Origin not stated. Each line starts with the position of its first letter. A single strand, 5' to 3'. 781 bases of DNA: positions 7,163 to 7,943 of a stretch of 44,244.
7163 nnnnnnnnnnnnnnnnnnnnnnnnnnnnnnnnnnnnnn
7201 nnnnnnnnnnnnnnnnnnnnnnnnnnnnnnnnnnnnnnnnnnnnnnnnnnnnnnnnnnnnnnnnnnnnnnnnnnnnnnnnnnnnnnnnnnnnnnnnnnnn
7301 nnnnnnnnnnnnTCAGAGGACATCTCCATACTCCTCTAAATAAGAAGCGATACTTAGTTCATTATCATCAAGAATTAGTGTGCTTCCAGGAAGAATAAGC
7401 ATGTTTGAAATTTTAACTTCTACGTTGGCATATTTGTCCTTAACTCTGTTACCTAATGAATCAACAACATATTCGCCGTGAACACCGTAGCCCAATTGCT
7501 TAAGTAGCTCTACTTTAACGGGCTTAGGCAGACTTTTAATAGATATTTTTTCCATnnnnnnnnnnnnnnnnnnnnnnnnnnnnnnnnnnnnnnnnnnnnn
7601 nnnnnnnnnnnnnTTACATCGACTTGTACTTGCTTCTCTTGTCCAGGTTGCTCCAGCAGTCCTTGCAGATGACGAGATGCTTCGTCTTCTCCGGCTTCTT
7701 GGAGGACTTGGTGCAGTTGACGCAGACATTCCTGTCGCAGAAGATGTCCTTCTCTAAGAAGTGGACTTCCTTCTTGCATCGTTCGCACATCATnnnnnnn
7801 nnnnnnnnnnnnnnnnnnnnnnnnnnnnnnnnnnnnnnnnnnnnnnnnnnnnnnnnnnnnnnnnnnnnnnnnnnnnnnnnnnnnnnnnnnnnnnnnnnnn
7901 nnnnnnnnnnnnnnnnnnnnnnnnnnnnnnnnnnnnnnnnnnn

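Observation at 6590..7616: AT-rich ~1 kb island with a tightly coupled small+large ORF pair of unknown function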

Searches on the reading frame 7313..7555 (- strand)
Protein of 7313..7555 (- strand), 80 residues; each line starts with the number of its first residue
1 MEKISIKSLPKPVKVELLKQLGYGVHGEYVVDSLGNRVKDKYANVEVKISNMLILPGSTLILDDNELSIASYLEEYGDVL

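Call 4: search_protein_families(library=pfam, proteins=[window:7313-7555:-], max_evalue=1)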
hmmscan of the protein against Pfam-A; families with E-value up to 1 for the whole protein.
window:7313-7555:- (80 aa): 0 families

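Call 5: search_protein_families(library=padloc, proteins=[window:7313-7555:-], max_evalue=1)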
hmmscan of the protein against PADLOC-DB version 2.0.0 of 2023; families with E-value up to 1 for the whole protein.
window:7313-7555:- (80 aa): 0 families

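Call 6: search_protein_families(library=ncbifam, proteins=[window:7313-7555:-], max_evalue=1)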
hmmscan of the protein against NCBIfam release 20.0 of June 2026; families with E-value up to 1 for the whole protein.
window:7313-7555:- (80 aa): 0 families

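Call 7: search_protein_families(library=phrogs, proteins=[window:7313-7555:-], max_evalue=1)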
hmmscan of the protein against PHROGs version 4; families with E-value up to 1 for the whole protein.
window:7313-7555:- (80 aa): 1 family
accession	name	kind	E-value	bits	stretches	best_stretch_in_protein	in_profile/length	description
phrog_501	-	connector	0.096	13.9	1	29-62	16-49/115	head closure Hc1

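Call 9: find_homologous_proteins(query=window:7313-7555:-, max_evalue=0.01)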
Query window:7313-7555:- (80 aa): 37 proteins with E <= 0.01 among 37 candidates.
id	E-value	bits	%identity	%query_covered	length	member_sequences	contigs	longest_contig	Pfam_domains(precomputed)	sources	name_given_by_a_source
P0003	8.2e-29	116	73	100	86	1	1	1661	-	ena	-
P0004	4.9e-26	108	68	100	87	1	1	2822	-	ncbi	-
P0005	1.7e-24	103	67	100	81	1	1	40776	-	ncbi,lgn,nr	ncbi:MAG: hypothetical protein HY393_01320 [Candidatus Diapherotrites archaeon]|nr:hypothetical prot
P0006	2.1e-24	103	70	95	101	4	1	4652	-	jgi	-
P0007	4.4e-23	98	70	95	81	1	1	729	-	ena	-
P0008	1.3e-22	97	61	100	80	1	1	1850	-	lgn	-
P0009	4.8e-22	95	59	100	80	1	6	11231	-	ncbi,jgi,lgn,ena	-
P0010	3.8e-21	92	60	100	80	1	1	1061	-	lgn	-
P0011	3.9e-21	92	60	100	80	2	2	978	-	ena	-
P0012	6.2e-21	91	60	100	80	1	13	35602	-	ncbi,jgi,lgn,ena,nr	ncbi:MAG TPA: hypothetical protein VJK51_03525 [Candidatus Nanoarchaeia archaeon]|nr:hypothetical pr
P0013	7.1e-21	91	60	100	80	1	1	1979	-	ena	-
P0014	1.1e-20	91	58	99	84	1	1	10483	-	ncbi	-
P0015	1.4e-20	90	62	96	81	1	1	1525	-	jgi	jgi:hypothetical protein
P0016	2.0e-20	90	55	98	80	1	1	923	-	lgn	-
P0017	4.9e-20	89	61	96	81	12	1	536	-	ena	-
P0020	2.0e-19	87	62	96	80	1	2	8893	-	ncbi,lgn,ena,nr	ncbi:MAG: hypothetical protein KC589_10195 [Nanoarchaeota archaeon]|nr:hypothetical protein [Nanoarc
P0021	2.3e-19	87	61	96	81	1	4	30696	-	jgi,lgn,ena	jgi:uncharacterized protein with ATP-grasp and redox domains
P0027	4.5e-18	82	56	98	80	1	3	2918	-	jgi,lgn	-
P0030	4.7e-18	82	57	94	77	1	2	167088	-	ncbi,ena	-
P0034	1.7e-17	81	53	99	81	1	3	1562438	-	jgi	jgi:hypothetical protein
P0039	2.7e-13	67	48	100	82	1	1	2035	-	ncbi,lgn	-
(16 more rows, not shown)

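Call 11: find_encoding_contigs(protein=P0005, flank=5000, max_places=3)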
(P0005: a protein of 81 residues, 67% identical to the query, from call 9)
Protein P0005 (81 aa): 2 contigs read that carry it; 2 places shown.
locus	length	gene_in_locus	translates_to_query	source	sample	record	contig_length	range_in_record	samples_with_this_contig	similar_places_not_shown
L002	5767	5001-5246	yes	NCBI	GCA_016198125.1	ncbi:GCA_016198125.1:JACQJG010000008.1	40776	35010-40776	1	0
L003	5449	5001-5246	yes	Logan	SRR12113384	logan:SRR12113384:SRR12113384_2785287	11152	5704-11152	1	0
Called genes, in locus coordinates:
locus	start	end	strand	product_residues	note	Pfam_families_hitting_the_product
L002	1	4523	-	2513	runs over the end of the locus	PF02369:Big_1 (faint), PF13620:CarboxypepD_reg (faint), PF11974:bMG3 (faint), PF17210:SdrD_B (faint)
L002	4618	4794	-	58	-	-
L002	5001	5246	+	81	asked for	-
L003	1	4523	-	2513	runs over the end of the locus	PF02369:Big_1 (faint), PF13620:CarboxypepD_reg (faint), PF11974:bMG3 (faint), PF17210:SdrD_B (faint)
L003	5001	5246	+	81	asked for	-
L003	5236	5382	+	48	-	-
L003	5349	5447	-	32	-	?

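Call 12: find_encoding_contigs(protein=P0012, flank=5000, max_places=4)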
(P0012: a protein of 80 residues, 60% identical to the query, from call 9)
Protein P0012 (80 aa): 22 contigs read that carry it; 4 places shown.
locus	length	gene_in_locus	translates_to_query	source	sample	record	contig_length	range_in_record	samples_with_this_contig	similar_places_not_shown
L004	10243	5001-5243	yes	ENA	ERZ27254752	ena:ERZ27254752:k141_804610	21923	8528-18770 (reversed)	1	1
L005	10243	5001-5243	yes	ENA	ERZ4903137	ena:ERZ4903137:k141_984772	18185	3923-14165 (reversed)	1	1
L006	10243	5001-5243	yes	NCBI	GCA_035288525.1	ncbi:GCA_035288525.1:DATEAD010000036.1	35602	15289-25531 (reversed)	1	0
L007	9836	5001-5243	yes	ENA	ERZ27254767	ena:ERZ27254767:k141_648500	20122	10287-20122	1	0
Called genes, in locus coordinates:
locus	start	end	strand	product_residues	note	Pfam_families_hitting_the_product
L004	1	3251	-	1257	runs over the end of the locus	-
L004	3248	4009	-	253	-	-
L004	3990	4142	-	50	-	-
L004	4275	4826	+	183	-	PF02572:CobA_CobO_BtuR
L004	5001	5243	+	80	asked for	-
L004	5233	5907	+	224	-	-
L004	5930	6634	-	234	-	-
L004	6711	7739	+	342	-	PF01594:AI-2E_transport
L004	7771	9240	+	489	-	PF02885:Glycos_trans_3N, PF00591:Glycos_transf_3, PF07831:PYNP_C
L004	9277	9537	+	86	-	-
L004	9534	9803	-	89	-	-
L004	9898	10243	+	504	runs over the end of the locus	PF11074:DUF2779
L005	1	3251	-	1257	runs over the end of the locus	-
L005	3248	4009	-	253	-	-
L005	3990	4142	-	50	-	PF01402:RHH_1 (weak)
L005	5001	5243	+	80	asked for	-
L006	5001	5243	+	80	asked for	-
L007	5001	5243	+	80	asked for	-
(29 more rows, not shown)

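Call 18: find_encoding_contigs(protein=P0034, flank=5000, max_places=3)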
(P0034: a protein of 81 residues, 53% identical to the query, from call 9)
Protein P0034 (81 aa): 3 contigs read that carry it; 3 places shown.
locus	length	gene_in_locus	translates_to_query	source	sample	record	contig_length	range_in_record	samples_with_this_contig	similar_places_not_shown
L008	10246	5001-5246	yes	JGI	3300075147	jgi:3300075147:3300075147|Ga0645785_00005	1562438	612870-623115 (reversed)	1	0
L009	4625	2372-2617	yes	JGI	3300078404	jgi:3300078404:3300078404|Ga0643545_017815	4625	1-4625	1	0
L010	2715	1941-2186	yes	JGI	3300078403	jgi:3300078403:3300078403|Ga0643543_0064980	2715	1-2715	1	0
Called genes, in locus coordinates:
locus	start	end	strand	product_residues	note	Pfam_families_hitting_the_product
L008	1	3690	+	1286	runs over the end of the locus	PF19078:Big_12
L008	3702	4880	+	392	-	-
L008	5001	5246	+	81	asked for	-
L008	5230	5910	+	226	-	-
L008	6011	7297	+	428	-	PF01066:CDP-OH_P_transf, PF19279:YegS_C (weak)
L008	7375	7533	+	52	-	-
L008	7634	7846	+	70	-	PF02697:VAPB_antitox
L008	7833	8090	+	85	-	-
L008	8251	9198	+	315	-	PF00149:Metallophos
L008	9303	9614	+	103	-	-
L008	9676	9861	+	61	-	PF01667:Ribosomal_S27e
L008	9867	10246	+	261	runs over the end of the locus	PF00575:S1, PF07541:EIF_2_alpha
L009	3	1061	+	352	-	?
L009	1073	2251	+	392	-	-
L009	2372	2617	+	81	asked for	-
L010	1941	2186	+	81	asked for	-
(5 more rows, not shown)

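Call 19: find_encoding_contigs(protein=P0030, flank=5000, max_places=3)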
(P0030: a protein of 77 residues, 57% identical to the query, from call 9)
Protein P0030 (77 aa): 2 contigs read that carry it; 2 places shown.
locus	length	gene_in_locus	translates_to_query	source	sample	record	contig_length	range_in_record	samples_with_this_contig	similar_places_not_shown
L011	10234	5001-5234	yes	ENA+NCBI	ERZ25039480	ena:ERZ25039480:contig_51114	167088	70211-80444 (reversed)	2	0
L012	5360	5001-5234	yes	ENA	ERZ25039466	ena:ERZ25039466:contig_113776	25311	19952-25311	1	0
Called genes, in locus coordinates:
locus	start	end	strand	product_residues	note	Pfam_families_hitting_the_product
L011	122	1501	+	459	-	PF00589:Phage_integrase (weak)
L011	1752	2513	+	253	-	-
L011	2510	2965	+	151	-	-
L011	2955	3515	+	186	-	-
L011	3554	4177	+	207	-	PF00005:ABC_tran (weak)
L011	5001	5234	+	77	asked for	-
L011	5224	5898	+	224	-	-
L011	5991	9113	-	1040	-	PF04313:HSDR_N, PF04851:ResIII, PF18766:SWI2_SNF2, PF22679:T1R_D3-like, PF11867:T1RH-like_C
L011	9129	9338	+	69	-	-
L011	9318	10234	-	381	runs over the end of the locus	PF01420:Methylase_S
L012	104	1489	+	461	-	PF00589:Phage_integrase (weak)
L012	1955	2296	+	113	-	-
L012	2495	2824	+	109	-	-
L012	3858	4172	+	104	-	-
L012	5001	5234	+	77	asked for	-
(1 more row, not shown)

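Call 20: find_encoding_contigs(protein=P0021, flank=5000, max_places=3)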
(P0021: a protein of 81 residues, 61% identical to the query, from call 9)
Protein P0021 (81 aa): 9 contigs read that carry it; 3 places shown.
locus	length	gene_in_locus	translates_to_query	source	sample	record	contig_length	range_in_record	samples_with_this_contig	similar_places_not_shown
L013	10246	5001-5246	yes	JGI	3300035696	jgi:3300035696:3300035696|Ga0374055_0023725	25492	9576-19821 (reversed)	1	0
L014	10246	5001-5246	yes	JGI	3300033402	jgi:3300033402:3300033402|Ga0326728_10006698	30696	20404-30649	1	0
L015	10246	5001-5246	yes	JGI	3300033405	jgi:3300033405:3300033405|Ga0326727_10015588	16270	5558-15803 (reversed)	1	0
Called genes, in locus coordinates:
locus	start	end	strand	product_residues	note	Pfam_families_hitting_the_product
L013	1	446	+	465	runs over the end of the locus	-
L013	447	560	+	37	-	-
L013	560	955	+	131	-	-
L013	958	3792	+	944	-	PF24032:YQBQ (faint), PF13385:Laminin_G_3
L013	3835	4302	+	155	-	-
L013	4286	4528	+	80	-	-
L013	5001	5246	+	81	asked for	-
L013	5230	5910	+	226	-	-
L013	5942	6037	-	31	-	-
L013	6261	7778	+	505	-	PF00005:ABC_tran (faint)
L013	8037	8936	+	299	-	PF01956:EMC3_TMCO1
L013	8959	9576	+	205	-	PF02224:Cytidylate_kin (faint), PF13189:Cytidylate_kin2, PF13207:AAA_17, PF13238:AAA_18, PF01202:SKI (faint)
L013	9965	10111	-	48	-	-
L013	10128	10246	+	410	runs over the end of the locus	PF13506:Glyco_transf_21, PF00535:Glycos_transf_2, PF10111:Glyco_tranf_2_2, PF13641:Glyco_tranf_2_3, PF13632:Glyco_trans_2_3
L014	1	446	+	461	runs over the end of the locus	-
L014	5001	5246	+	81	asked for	-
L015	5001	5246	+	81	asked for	-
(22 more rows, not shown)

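Call 34: search_solved_structures(query=A4, max_evalue=10)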
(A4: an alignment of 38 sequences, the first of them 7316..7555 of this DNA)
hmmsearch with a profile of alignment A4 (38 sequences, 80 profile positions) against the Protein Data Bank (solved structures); distinct sequences matched with E-value up to 10: 4.
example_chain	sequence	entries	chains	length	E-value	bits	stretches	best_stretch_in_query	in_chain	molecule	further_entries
2psb_A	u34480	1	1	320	0.28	14.3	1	18-64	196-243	YerB protein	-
1wkb_A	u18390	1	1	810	0.85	12.8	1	21-58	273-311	Leucyl-tRNA synthetase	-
1wz2_A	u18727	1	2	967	1.1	12.4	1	21-58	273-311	Leucyl-tRNA synthetase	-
4r77_B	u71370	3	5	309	1.2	12.3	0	10-53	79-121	Choline kinase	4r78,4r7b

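Call 47: predict_structure(alignment_id=A4)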
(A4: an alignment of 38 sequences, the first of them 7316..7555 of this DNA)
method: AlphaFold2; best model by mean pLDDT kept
length: 80 residues; sequences in the alignment: 38
mean_pLDDT: 83.1   pTM: 0.67
mean pLDDT of the five models: 83.1, 81.9, 76.7, 76.3, 68.5
residues with pLDDT >= 90: 25; 70-90: 45; 50-70: 8; < 50: 2
segments of 3 or more residues with pLDDT < 50: none
pLDDT, mean of each block of 10 residues (from residue 1): 64 90 92 93 89 81 83 73
secondary structure, 60 per line:
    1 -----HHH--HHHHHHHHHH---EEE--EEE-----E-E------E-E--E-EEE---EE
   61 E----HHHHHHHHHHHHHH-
elements in order: H11-20 E24-26 E29-31 E53-55 E59-61 H66-79
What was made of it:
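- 7313..7555 (-): Small gene: 80 aa, acidic (pI 5.0; family median 4.4). Predicted as an N-terminal helix, a small beta unit and a C-terminal helix. AF2 pLDDT is 83 (call 47).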

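Call 51: fold_search(model_id=the predicted structure, library=pdb)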
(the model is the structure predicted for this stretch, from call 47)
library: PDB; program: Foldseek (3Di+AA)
matches with E <= 10: 363; with E <= 0.001: 0
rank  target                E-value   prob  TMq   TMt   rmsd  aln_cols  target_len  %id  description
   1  4v88_BW               7.2e-01  0.28  0.34  0.29   3.3        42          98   10  The structure of the eukaryotic ribosome at 3.0 A resolution. (released 2014-07-09)
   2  6q8y_AE               8.3e-01  0.25  0.34  0.38   3.4        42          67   10  Cryo-EM structure of the mRNA translating and degrading yeast 80S ribosome-Xrn1 nuclease complex (released 2019-03-13)
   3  9ymt                  1.2e+00  0.04  0.19  0.09   9.0        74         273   18  Staphylococcus aureus serine/threonine kinase Stk1 with inhibitor GW779439X (released 2026-03-11)
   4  7r81_Y1               1.3e+00  0.20  0.34  0.41   3.4        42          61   12  Structure of the translating Neurospora crassa ribosome arrested by cycloheximide (released 2021-12-01)
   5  6woo_W                1.3e+00  0.18  0.33  0.40   3.4        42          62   10  CryoEM structure of yeast 80S ribosome with Met-tRNAiMet, eIF5B, and GDP (released 2020-09-23)
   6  5apn_W                1.3e+00  0.18  0.33  0.39   3.4        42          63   10  Structure of the yeast 60S ribosomal subunit in complex with Arx1, Alb1 and N-terminally tagged Rei1 (released 2015-12-16)
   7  6t4q_LW               1.4e+00  0.18  0.34  0.24   3.3        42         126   10  Structure of yeast 80S ribosome stalled on the CGA-CCG inhibitory codon combination. (released 2019-12-25)
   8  8oi5_BR               1.4e+00  0.16  0.33  0.26   3.4        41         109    7  Crystal structure of the Candida albicans 80S ribosome in complex with Paromomycin (2mM) (released 2024-10-09)
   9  7pzy_7                1.5e+00  0.16  0.33  0.40   3.4        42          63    7  Structure of the vacant Candida albicans 80S ribosome (released 2022-05-18)
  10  8ev3_u                1.6e+00  0.18  0.35  0.36   3.2        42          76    7  Ytm1 associated 60S nascent ribosome (-Fkbp39) State 1B (released 2022-11-30)
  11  7qiw_Y                1.6e+00  0.16  0.33  0.39   3.5        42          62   10  Specific features and methylation sites of a plant ribosome. 60S ribosomal subunit. (released 2022-07-13)
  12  9h3g_AO               1.8e+00  0.15  0.33  0.39   3.5        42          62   10  Structure of the Arabidopsis thaliana 80S ribosome in complex with P- and E-site tRNAs and mRNA (released 2026-02-04)
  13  8p85_CY               1.8e+00  0.15  0.33  0.26   3.4        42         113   10  80S yeast ribosome in complex with Fluorolissoclimide (released 2025-06-25)
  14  8eup_u                1.9e+00  0.16  0.34  0.28   3.3        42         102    7  Ytm1 associated 60S nascent ribosome State 1A (released 2022-11-30)
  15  7mon_A                1.9e+00  0.02  0.19  0.08   9.5        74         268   22  Structure of human RIPK3-MLKL complex (released 2021-11-17)
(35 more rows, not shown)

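Call 56: search_protein_families(library=pfam, alignment_id=A4, max_evalue=1)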
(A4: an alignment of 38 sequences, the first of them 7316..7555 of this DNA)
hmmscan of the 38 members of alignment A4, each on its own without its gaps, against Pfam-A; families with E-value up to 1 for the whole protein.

A. member 1, window:7316-7555:- (80 aa): 0 families

B. families by the number of members that match (of 38 scanned): 12 families
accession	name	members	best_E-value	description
PF09466.15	Yqai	8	0.0058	Hypothetical protein Yqai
PF19098.6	DUF5785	3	0.072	Family of unknown function (DUF5785)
PF14810.12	TGT_C2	1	0.025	Patch-forming domain C2 of tRNA-guanine transglycosylase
PF07557.16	Shugoshin_C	1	0.028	Shugoshin C terminus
PF17479.7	DUF3048_C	1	0.039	Protein of unknown function (DUF3048) C-terminal domain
PF04574.18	DUF592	1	0.064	Protein of unknown function (DUF592)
PF04525.18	LOR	1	0.18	LURP-one-related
PF19290.4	PmbA_TldD_2nd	1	0.19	PmbA/TldA metallopeptidase central domain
PF03737.21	RraA-like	1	0.21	Aldolase/RraA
PF02355.23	SecD_SecF_C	1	0.24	Protein export membrane protein SecD/SecF, C-terminal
PF18225.7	AbfS_sensor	1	0.24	Sensor histidine kinase (AbfS) sensor domain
PF16140.10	DUF4848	1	0.26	Domain of unknown function (DUF4848)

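Call 71: search_protein_families(library=pfam, proteins=[P0003, P0005, P0009, P0012, P0014, P0020, P0021, P0027, P0034, P0039], max_evalue=1)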
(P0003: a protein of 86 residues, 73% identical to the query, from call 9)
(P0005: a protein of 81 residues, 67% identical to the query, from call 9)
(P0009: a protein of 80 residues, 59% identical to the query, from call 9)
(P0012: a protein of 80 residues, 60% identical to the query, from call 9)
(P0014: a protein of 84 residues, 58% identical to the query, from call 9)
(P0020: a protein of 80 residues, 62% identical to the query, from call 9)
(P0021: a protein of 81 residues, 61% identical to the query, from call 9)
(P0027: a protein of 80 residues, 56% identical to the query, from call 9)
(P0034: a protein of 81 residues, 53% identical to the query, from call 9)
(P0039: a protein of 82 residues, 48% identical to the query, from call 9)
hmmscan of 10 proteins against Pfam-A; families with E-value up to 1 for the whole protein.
P0003 (86 aa): 0 families

P0005 (81 aa): 0 families

P0009 (80 aa): 0 families

P0012 (80 aa): 1 family
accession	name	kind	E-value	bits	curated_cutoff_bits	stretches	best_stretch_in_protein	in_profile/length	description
PF09466.15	Yqai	-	0.17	12.7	20.2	1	37-75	20-56/66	Hypothetical protein Yqai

P0014 (84 aa): 1 family
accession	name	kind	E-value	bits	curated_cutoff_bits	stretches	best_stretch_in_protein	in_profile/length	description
PF19098.6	DUF5785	-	0.15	13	23.5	0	26-56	29-57/98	Family of unknown function (DUF5785)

P0020 (80 aa): 0 families

P0021 (81 aa): 0 families

P0027 (80 aa): 0 families

P0034 (81 aa): 1 family
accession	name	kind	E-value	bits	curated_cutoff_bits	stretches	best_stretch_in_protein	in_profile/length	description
PF09466.15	Yqai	-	0.0058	17.4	20.2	1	36-76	20-56/66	Hypothetical protein Yqai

P0039 (82 aa): 1 family
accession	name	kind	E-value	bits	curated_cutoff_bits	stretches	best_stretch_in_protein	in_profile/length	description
PF19098.6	DUF5785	-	0.11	13.4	23.5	0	35-54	37-56/98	Family of unknown function (DUF5785)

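Call 77: search_protein_families(library=pfam, proteins=[L011:3554-4174:+, L013:6261-7775:+, L004:5930-6631:-, L008:3702-4877:+], max_evalue=0.01)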
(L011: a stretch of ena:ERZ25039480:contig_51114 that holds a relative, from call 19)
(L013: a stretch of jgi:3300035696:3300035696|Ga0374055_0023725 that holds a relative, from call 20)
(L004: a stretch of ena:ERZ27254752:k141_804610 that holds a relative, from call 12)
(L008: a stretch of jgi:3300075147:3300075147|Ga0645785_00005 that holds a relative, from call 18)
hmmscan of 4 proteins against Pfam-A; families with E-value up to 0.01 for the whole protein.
L011:3554-4174:+ (207 aa): 6 families
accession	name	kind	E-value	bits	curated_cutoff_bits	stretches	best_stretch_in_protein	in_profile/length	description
PF00005.33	ABC_tran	-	9.3e-10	39.7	25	1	73-125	82-136/137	ABC transporter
PF02463.25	SMC_N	-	0.00024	21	40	0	28-45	25-42/220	RecF/RecN/SMC N terminal domain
PF00931.28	NB-ARC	-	0.0003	20.6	23.5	1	24-124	15-109/248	NB-ARC domain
PF13401.12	AAA_22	-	0.0012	19.6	27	1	28-127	6-96/130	AAA domain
PF20720.3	nSTAND3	-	0.0013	18.9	27.2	1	29-68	19-58/155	Novel STAND NTPase 3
PF13238.12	AAA_18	-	0.0037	18.2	29.4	0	31-73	2-45/128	AAA domain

L013:6261-7775:+ (505 aa): 7 families
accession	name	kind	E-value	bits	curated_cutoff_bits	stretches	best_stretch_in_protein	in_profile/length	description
PF00005.33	ABC_tran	-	8.6e-10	39.8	25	1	87-118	3-34/137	ABC transporter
PF02463.25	SMC_N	-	0.00016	21.6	40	0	82-122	9-51/220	RecF/RecN/SMC N terminal domain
PF13191.12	AAA_16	-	0.00031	21.7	32.6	1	96-122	25-51/167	AAA ATPase domain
PF13555.12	AAA_29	-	0.00041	20.5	27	1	89-117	16-44/61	P-loop containing region of AAA domain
PF13476.12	AAA_23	-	0.00081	20.5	27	1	96-128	20-52/201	AAA domain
PF13401.12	AAA_22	-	0.0015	19.3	27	1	95-130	5-40/130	AAA domain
PF13673.13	Acetyltransf_10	-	0.002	18.5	23.6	1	335-402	48-118/128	Acetyltransferase (GNAT) domain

L004:5930-6631:- (233 aa): 0 families

L008:3702-4877:+ (392 aa): 0 families

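Call 78: search_protein_families(library=padloc, proteins=[L011:3554-4174:+, L013:6261-7775:+, L011:1752-2510:+, L011:2510-2962:+, L011:2955-3512:+, L004:5930-6631:-, L004:3248-4006:-, L008:3702-4877:+, L013:3835-4299:+], max_evalue=0.001)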
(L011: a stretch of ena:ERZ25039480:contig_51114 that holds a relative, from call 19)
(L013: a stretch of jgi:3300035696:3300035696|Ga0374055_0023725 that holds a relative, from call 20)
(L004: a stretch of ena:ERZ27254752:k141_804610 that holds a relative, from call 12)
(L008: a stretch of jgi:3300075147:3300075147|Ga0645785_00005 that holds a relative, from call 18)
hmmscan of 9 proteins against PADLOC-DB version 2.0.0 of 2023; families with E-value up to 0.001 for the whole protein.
L011:3554-4174:+ (207 aa): 2 families
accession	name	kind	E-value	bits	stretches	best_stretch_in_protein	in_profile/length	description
PDLC04135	mad3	-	8.2e-14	49.9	1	86-160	251-326/374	mads_3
PDLC02914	ATPase-Toprim_I-B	-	0.00032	18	0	19-47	17-45/443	-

L013:6261-7775:+ (505 aa): 5 families
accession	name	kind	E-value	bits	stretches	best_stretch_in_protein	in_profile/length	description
PDLC04135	mad3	-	1.4e-10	39.2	1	82-123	9-50/374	mads_3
PDLC04140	mad8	-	1.6e-08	32.5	1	86-231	18-235/314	mads_8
PDLC02914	ATPase-Toprim_I-B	-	0.00011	19.5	0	77-116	7-46/443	-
PDLC03859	LmuB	-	0.00012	19.4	1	93-136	22-57/611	-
PDLC00287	PtuA1|PtuA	-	0.00031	17.6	1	96-135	222-261/584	AAA ATPase domain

L011:1752-2510:+ (253 aa): 0 families

L011:2510-2962:+ (151 aa): 0 families

L011:2955-3512:+ (186 aa): 2 families
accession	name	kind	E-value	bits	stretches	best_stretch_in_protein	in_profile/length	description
PDLC03308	MTase_II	-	6.7e-09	33.2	1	57-138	65-147/419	Type II methyltransferase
PDLC03229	MTase_II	-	0.00012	19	1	34-106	32-106/436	Type II methyltransferase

L004:5930-6631:- (233 aa): 0 families

L004:3248-4006:- (252 aa): 0 families

L008:3702-4877:+ (392 aa): 0 families

L013:3835-4299:+ (155 aa): 0 families
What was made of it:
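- On Known anti-phage defence systems (PADLOC-DB 2.0): Only neighbours in L011 and L013 match defence models (mad3, mad8, a methyltransferase; call 78).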

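Call 94: find_related_loci(query=A4, collection=viral_contigs, flank=8000)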
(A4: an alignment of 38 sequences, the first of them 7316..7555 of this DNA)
Query A4 (80 aa) in viral_contigs; peptide patterns used: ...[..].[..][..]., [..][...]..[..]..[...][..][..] (x = any residue, [..] = any of these).
74 stretches matched a pattern; 1 encode a relative of the query (tblastn E <= 1e-3); 1 distinct loci.
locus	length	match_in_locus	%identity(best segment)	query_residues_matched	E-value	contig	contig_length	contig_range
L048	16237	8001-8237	52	2-80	3e-24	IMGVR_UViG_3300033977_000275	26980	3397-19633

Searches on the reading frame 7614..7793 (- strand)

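Call 4: search_protein_families(library=pfam, proteins=[window:7614-7793:-], max_evalue=1)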
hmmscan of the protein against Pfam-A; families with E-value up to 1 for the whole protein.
window:7614-7793:- (59 aa): 9 families
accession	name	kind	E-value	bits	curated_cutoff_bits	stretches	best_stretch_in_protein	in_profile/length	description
PF18912.6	DZR_2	-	0.0012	19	27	1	23-52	9-33/56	Double zinc ribbon domain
PF22586.1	ANCHR-like_BBOX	-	0.011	16.2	27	1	19-39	16-37/39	ANCHR-like B-box zinc-binding domain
PF13920.12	zf-C3HC4_3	-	0.02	15.2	27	1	21-51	2-34/49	Zinc finger, C3HC4 type (RING finger)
PF12773.13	DZR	-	0.14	12.8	27.3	0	2-33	14-36/45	Double zinc ribbon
PF01363.27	FYVE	-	0.16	12.5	27.8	1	2-51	10-66/67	FYVE zinc finger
PF23663.1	Znf_SCAND3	-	0.32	11.4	27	0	19-46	9-37/50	SCAN domain-containing protein 3-like zinc finger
PF07191.17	Zn_ribbon_6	-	0.54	10.7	25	0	2-52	2-41/67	Double zinc ribbon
PF00643.29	zf-B_box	-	0.57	10.8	24.1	0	19-29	21-31/42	B-box zinc finger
PF00628.35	PHD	-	1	9.9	24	0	24-46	27-47/47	PHD-finger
